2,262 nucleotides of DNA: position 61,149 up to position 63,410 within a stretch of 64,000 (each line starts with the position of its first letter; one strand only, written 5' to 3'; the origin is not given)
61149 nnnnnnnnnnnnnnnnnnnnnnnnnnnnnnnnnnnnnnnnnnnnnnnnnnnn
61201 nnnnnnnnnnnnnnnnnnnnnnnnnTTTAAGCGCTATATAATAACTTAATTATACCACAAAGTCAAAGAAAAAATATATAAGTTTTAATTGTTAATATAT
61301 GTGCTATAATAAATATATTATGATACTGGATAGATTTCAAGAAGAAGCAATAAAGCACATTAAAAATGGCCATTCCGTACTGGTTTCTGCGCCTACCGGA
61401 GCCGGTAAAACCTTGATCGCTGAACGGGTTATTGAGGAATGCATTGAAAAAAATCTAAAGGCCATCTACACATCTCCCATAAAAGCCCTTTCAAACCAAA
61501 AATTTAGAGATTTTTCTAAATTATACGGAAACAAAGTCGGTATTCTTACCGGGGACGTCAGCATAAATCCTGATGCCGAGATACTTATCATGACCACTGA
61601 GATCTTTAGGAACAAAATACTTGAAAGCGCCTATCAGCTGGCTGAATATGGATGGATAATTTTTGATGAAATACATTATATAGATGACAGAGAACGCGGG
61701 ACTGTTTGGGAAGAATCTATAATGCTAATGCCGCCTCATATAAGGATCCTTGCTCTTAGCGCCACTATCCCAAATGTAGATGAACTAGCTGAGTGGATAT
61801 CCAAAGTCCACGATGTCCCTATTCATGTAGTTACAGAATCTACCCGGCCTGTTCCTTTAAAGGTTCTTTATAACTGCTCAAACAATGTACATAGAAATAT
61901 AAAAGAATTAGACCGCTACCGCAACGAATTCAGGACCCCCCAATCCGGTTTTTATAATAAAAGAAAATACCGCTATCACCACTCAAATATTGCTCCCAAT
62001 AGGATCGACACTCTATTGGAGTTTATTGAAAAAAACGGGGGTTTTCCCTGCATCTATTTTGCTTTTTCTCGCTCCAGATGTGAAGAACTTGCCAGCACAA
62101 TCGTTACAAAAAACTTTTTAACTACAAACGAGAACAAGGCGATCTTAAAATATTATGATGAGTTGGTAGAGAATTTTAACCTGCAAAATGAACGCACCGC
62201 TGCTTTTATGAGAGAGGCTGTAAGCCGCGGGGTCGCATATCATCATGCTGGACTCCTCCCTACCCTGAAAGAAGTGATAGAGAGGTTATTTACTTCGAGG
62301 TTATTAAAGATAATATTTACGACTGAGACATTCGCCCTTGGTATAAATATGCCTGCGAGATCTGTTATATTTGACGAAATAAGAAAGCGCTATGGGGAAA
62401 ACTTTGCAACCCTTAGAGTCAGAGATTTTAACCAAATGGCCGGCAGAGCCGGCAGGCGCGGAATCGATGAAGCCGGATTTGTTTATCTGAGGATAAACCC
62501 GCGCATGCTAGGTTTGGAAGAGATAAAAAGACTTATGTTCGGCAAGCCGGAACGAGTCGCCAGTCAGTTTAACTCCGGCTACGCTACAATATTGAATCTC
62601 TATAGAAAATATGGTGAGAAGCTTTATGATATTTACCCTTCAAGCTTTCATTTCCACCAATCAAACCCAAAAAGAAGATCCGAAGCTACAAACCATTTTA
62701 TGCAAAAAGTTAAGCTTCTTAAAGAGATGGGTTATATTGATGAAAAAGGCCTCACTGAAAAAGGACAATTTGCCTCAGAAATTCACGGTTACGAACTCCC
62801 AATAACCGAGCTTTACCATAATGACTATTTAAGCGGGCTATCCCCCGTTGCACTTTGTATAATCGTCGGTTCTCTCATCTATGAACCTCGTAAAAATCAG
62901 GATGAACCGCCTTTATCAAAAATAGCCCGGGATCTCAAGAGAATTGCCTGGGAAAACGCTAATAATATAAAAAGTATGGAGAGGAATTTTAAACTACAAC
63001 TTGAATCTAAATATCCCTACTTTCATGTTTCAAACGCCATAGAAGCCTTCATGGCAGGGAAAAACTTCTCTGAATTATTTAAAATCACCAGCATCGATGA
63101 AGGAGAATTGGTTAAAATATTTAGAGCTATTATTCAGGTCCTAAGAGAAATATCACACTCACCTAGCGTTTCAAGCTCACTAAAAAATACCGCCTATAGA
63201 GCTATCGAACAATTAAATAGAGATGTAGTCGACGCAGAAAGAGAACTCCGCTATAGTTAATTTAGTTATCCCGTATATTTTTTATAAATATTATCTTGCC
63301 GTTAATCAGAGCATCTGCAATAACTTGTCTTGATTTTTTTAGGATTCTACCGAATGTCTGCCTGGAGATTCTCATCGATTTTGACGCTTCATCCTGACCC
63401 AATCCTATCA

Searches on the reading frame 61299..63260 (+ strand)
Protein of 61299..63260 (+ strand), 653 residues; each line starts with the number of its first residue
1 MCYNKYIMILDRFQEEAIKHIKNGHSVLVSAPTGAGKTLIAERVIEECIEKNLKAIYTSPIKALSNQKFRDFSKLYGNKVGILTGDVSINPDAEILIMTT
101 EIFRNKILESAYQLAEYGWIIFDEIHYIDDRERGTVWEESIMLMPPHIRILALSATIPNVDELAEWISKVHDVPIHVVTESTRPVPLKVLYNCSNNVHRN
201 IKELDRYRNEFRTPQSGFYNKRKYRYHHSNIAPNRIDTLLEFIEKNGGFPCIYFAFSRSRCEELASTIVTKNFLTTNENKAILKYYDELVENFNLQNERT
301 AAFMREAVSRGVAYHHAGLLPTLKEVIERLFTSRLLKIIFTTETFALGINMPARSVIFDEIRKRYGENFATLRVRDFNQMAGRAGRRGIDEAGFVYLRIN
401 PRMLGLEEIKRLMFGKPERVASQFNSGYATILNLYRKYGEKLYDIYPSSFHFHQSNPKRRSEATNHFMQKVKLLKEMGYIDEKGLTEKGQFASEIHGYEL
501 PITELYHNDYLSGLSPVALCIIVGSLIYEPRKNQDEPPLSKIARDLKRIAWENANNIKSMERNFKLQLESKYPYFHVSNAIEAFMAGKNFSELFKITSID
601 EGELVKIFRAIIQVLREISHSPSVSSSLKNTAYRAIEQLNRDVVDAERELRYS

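Call 83: find_encoding_contigs(protein=window:61299-63260:+, flank=10000, max_places=1)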
Protein window:61299-63260:+ (653 aa): 1 contig read that carries it; 1 place shown.
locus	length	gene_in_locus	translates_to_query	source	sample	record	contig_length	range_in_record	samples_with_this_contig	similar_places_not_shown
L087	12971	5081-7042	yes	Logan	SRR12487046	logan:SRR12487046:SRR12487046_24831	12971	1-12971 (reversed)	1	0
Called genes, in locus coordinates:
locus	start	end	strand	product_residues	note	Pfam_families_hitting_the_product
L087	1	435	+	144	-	?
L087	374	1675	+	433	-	PF01946:Thi4 (faint), PF00070:Pyr_redox (faint), PF00890:FAD_binding_2, PF01134:GIDA, PF01266:DAO (faint), PF03486:HI0933_like, PF12831:FAD_oxidored, PF22780:HI0933_like_1st, +2 more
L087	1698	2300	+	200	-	PF02545:Maf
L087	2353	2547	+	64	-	PF11154:DUF2934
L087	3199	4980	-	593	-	PF17297:PEPCK_N, PF00821:PEPCK_GTP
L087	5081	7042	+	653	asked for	PF00270:DEAD, PF04851:ResIII, PF22527:DEXQc_Suv3 (weak), PF00271:Helicase_C (weak), PF08148:DSHCT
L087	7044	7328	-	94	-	PF02001:DUF134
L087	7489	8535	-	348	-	PF21088:MS_channel_1st, PF00924:MS_channel_2nd, PF21082:MS_channel_3rd (weak)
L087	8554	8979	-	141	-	PF00472:RF-1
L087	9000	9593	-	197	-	PF00210:Ferritin, PF02915:Rubrerythrin, PF21349:RUBY_RBDX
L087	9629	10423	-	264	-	PF01791:DeoC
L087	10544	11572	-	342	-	PF08240:ADH_N, PF16912:Glu_dehyd_C, PF00107:ADH_zinc_N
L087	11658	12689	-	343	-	-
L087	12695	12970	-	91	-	?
